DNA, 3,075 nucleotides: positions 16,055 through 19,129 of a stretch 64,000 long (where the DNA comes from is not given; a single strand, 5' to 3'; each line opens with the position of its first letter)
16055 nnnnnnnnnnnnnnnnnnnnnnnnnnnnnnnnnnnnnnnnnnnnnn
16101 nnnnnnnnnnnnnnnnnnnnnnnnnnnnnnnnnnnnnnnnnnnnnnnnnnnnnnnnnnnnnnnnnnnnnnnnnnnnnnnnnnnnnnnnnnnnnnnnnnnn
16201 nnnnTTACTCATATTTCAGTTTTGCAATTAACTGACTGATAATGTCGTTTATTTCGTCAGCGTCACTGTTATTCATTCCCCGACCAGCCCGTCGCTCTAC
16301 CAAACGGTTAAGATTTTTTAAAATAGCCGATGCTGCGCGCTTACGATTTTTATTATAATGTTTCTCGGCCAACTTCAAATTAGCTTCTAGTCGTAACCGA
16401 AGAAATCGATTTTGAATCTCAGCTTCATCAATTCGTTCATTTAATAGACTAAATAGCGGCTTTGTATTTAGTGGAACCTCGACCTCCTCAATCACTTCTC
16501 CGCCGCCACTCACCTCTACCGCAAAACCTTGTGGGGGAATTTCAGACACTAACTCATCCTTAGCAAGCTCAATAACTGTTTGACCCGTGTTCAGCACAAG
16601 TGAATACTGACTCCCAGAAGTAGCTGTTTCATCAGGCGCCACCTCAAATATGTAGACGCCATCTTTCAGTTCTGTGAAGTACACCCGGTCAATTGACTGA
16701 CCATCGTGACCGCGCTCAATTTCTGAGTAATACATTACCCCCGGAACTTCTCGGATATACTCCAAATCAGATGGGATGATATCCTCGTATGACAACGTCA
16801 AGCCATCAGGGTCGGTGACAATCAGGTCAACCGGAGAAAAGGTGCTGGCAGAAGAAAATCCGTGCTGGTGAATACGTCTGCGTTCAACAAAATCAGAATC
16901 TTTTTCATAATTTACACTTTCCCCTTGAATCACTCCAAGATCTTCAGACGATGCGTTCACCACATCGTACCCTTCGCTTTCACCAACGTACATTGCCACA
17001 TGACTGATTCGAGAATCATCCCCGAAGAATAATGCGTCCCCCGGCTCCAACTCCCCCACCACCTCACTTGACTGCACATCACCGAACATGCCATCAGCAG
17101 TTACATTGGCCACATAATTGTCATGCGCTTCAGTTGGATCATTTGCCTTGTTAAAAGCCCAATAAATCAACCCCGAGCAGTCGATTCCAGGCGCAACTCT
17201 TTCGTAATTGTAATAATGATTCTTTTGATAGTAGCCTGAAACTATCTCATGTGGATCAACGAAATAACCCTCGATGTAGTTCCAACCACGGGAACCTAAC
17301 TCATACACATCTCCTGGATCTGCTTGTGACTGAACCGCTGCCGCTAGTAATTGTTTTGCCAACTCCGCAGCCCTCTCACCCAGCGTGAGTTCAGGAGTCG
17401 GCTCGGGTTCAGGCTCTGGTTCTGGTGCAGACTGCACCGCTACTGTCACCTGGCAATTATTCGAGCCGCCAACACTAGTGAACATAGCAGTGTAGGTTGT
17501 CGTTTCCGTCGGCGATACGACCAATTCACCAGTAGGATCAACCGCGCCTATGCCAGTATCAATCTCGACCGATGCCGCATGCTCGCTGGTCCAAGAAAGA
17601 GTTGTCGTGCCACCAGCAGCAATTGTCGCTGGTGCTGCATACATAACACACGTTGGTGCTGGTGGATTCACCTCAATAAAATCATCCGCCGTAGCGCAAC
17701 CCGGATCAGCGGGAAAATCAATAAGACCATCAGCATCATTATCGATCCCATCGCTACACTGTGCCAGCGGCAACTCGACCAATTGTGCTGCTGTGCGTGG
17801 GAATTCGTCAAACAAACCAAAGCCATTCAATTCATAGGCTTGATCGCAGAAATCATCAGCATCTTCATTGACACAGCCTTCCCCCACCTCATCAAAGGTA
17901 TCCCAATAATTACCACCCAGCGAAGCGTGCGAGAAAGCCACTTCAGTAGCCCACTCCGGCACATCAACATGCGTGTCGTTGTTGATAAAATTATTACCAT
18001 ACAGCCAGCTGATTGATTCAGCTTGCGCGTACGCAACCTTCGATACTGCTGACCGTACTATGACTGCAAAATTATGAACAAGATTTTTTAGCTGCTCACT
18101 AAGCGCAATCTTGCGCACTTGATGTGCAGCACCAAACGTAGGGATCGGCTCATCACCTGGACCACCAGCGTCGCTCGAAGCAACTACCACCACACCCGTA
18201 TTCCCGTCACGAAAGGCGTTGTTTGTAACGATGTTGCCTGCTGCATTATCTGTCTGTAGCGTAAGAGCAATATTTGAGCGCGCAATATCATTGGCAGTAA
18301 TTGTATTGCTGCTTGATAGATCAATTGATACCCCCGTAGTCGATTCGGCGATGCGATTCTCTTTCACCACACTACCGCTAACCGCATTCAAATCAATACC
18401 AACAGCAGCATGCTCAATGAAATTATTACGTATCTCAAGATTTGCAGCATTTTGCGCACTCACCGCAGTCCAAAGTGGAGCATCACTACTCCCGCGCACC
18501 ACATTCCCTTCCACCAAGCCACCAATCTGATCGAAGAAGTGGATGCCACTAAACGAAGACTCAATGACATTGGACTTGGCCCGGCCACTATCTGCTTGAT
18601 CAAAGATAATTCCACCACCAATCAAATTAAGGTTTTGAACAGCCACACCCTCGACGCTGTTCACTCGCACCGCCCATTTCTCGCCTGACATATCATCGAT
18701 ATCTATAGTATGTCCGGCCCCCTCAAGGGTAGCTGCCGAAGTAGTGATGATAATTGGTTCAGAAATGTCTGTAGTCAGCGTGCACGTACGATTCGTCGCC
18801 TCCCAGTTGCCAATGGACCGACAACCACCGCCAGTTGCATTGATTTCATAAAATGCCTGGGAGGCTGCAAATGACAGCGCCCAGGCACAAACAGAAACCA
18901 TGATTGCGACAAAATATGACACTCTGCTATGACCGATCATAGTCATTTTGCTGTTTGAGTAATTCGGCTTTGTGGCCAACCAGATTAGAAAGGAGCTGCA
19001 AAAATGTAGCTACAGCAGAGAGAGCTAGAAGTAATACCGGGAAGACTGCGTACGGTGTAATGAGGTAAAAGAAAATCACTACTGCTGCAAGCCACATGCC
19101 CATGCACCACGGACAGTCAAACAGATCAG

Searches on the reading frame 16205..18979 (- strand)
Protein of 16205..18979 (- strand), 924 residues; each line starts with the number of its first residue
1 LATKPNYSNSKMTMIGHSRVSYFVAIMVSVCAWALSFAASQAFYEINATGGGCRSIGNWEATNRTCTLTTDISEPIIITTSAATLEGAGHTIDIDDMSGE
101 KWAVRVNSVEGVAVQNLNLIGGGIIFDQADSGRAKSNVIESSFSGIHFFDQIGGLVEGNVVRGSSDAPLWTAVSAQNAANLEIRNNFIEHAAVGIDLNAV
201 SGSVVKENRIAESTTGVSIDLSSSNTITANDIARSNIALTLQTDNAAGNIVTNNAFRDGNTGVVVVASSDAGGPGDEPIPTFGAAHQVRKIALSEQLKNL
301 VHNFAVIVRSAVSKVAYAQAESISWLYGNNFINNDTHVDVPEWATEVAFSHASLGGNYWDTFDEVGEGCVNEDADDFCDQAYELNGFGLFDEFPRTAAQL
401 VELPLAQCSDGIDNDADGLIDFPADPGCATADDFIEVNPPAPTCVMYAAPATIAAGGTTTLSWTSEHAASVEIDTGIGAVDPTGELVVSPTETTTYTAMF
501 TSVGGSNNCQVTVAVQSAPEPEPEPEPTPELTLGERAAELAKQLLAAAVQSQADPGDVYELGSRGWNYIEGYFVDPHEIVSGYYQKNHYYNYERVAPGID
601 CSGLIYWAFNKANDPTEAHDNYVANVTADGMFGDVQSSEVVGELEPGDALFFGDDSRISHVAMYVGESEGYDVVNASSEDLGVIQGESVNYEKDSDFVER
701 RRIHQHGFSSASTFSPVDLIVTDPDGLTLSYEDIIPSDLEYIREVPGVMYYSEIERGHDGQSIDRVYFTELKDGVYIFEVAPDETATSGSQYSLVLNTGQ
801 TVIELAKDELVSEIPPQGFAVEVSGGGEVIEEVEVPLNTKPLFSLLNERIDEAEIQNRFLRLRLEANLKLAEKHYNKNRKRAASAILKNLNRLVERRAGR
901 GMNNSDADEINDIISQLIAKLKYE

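Call 5: search_protein_families(library=pfam, proteins=[window:16205-18979:-], max_evalue=1)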
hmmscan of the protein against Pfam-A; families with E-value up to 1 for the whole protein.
window:16205-18979:- (924 aa): 5 families
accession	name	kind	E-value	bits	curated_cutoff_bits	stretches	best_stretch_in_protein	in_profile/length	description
PF05048.19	NosD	-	1.2e-16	61.3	23.6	2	106-248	21-183/212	Periplasmic copper-binding protein (NosD)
PF13229.12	Beta_helix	-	8e-10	39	25.9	1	123-270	2-149/158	Right handed beta helix region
PF00877.26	NLPC_P60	-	5.3e-09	36.4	23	1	590-669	4-76/105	NlpC/P60 family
PF22888.1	FIMAH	-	0.0038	18.2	24.8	1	844-918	6-80/81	FIMAH domain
PF20396.3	DUF6689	-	0.06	13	27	1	845-905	189-246/275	Family of unknown function (DUF6689)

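Call 40: search_protein_families(library=padloc, proteins=[window:16205-18979:-], max_evalue=0.01)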
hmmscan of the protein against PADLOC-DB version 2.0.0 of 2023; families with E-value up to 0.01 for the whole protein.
window:16205-18979:- (924 aa): 0 families
